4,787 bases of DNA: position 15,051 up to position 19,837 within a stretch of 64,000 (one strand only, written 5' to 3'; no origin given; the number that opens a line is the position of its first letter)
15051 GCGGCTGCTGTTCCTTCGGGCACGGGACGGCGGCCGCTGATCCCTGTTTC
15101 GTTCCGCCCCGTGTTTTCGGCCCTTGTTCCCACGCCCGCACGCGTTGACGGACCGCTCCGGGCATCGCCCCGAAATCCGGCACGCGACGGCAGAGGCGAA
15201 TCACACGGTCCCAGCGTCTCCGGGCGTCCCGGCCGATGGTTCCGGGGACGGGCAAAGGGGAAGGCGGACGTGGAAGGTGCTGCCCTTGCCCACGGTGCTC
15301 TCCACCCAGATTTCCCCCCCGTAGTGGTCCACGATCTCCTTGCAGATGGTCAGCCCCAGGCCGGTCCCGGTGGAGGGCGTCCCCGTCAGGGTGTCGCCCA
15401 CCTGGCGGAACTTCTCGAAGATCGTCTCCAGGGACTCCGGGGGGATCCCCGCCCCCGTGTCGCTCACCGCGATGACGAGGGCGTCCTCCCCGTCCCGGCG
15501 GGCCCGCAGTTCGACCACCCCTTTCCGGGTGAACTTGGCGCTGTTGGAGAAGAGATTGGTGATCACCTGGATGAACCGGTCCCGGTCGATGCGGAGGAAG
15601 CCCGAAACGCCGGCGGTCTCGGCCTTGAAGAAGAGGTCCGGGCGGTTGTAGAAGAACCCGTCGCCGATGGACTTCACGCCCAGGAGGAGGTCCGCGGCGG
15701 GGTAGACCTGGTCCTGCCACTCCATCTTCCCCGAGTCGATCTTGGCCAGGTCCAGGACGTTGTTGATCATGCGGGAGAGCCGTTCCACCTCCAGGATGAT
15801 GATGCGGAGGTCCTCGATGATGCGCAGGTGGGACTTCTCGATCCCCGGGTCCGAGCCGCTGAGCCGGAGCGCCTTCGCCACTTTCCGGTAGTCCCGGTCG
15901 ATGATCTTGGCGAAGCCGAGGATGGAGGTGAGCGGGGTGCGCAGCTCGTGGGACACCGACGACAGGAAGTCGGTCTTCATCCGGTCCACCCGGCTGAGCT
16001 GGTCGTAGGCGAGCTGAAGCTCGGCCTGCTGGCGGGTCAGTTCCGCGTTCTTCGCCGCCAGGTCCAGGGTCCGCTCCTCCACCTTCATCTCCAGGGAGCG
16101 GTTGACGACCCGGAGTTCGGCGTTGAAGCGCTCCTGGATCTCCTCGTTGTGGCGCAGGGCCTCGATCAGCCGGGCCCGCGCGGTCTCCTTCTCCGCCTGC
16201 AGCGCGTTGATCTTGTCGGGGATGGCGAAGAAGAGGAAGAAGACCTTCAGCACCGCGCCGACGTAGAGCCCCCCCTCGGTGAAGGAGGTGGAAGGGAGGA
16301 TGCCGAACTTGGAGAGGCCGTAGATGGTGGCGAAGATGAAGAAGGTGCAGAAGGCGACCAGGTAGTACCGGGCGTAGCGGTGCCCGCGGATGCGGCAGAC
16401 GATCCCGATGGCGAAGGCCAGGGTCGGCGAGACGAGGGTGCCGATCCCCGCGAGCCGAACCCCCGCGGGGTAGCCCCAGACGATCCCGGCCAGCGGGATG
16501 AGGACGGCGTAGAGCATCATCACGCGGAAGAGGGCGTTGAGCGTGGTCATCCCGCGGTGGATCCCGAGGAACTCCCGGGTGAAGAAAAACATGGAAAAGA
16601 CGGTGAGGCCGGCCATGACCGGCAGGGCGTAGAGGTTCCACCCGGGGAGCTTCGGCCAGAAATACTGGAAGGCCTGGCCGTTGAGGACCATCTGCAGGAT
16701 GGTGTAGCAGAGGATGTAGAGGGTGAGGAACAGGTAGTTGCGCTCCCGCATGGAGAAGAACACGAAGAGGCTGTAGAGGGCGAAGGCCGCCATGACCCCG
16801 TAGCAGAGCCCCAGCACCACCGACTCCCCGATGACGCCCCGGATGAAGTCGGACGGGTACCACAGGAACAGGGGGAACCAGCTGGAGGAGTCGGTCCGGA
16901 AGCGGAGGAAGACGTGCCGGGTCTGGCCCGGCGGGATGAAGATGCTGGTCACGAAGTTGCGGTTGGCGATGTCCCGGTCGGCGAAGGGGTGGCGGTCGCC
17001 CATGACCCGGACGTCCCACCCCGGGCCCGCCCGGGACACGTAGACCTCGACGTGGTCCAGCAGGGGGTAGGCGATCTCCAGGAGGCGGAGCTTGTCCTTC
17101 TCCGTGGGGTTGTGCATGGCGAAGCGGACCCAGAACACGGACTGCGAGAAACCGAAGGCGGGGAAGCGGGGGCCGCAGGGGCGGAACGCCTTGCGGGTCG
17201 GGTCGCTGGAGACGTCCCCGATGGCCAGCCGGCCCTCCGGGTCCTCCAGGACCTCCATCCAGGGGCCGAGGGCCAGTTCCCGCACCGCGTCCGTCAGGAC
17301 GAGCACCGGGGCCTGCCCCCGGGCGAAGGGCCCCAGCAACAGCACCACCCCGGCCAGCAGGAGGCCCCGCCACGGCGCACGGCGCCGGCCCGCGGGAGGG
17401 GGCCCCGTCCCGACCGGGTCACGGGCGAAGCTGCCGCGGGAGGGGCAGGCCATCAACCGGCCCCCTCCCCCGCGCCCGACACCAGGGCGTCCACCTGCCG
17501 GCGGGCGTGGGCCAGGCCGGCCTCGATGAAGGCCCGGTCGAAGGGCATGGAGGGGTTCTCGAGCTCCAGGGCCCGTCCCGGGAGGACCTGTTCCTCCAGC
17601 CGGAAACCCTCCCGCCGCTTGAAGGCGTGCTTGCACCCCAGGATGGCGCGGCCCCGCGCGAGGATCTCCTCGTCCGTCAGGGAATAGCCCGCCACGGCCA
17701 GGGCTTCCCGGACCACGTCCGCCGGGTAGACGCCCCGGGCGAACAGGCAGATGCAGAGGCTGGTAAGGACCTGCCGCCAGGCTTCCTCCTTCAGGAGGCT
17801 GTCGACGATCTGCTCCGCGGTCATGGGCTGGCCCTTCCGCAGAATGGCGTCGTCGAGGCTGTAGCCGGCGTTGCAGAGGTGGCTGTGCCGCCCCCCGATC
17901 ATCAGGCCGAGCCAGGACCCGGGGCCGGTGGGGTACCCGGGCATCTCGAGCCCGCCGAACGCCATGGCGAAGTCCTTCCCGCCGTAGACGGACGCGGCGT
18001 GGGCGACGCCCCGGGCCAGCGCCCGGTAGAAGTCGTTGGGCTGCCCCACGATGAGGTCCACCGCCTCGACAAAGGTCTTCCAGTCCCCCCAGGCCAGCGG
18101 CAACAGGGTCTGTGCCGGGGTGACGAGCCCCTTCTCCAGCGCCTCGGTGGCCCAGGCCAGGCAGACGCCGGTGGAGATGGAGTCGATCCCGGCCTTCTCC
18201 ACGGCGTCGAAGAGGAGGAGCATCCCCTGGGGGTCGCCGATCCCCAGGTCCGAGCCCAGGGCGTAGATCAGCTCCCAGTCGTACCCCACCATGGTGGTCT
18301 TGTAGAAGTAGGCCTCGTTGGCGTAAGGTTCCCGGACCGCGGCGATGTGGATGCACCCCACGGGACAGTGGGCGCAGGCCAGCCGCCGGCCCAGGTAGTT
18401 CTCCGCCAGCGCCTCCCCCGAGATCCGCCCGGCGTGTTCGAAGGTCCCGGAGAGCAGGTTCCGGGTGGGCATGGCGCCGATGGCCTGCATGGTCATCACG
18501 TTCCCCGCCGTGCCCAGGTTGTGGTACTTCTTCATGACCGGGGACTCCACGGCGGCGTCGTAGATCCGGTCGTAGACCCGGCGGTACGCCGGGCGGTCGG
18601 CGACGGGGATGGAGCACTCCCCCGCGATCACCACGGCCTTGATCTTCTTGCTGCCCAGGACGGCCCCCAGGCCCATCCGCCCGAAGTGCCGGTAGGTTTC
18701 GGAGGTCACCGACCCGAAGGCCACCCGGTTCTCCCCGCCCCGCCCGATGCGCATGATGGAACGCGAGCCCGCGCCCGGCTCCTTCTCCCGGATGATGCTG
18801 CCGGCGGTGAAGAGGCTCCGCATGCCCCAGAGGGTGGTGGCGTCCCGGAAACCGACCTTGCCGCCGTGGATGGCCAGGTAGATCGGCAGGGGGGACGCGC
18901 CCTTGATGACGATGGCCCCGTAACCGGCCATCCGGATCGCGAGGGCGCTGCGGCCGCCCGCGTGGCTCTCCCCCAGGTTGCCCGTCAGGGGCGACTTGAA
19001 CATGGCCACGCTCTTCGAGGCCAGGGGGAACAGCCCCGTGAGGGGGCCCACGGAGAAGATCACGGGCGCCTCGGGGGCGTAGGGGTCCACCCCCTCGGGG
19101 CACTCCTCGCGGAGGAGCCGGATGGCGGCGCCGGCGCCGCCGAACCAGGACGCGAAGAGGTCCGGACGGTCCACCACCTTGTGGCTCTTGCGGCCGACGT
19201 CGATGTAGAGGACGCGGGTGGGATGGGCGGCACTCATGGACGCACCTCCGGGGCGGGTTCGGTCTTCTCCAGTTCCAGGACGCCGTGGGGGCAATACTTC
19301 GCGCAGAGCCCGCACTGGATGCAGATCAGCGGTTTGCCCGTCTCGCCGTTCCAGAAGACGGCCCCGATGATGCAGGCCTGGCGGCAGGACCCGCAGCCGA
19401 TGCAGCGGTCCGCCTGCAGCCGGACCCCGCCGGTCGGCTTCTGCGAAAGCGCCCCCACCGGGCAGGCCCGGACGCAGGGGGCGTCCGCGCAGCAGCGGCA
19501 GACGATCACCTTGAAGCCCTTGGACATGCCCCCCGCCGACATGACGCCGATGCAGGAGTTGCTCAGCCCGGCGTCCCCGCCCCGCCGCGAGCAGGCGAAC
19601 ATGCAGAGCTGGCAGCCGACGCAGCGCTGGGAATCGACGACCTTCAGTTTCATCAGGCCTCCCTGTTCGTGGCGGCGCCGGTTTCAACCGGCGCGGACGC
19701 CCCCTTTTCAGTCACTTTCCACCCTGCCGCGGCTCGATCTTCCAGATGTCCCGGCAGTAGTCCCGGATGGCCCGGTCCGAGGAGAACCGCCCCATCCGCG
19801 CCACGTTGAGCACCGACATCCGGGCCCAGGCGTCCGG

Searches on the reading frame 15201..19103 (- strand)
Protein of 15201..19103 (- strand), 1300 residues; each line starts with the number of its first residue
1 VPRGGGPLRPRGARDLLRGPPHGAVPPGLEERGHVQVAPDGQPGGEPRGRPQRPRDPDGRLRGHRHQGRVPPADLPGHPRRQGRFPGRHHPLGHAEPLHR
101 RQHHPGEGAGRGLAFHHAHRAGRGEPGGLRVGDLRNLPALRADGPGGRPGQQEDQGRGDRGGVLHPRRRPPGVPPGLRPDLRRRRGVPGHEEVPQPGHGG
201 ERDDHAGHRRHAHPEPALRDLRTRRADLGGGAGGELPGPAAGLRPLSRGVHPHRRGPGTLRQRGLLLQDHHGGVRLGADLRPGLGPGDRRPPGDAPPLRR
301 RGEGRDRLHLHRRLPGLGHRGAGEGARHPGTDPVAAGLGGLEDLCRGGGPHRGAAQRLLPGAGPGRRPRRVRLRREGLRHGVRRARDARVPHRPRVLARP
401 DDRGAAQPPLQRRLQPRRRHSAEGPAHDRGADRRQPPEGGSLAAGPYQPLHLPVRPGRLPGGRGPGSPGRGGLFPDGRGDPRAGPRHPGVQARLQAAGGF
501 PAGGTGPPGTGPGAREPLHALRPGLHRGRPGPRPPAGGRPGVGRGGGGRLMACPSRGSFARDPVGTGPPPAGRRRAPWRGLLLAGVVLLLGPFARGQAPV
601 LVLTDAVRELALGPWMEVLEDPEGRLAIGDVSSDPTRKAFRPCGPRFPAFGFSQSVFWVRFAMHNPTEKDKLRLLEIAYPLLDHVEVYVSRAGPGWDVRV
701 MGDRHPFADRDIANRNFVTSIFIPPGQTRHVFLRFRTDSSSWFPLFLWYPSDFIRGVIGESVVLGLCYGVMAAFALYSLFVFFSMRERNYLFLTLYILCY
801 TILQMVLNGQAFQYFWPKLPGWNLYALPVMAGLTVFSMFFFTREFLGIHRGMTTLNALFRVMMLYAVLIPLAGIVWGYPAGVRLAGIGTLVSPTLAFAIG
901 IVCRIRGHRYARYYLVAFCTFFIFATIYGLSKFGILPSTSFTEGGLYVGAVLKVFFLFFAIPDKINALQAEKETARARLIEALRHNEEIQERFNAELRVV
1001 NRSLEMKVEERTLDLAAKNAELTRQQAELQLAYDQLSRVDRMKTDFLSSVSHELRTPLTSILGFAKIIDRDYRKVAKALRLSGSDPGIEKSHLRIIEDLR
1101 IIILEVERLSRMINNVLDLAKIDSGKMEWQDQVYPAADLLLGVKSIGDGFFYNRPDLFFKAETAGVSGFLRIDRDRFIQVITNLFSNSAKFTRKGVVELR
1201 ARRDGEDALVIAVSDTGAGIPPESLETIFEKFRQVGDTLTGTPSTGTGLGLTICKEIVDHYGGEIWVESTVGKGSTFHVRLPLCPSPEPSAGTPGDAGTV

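Call 85: search_protein_families(library=pfam, proteins=[window:15201-19103:-], max_evalue=0.0001)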
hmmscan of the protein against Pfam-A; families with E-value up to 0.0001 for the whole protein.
window:15201-19103:- (1300 aa): 4 families
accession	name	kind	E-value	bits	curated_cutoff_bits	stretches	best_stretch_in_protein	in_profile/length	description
PF07695.17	7TMR-DISM_7TM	-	3.2e-41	141.9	29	1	761-961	2-202/205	7TM diverse intracellular signalling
PF07696.17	7TMR-DISMED2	-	2.9e-37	128.1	22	1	613-748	1-135/136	7TMR-DISM extracellular 2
PF02518.31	HATPase_c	-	2.8e-29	102.2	26.4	1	1173-1283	2-109/111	Histidine kinase-, DNA gyrase B-, and HSP90-like ATPase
PF00512.31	HisKA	-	1.1e-15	57.9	26.9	1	1042-1125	1-66/66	His Kinase A (phospho-acceptor) domain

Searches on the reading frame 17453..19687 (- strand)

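Call 85: search_protein_families(library=pfam, proteins=[window:17453-19687:-], max_evalue=0.0001)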
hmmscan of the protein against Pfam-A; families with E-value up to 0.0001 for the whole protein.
window:17453-19687:- (744 aa): 2 families
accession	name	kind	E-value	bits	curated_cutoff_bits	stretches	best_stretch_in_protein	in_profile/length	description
PF01314.23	AFOR_C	-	4.6e-61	207.5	27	1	373-712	4-345/385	Aldehyde ferredoxin oxidoreductase, domains 2 & 3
PF02730.20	AFOR_N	-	7.5e-61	205.8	29.8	1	158-356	2-198/199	Aldehyde ferredoxin oxidoreductase, N-terminal domain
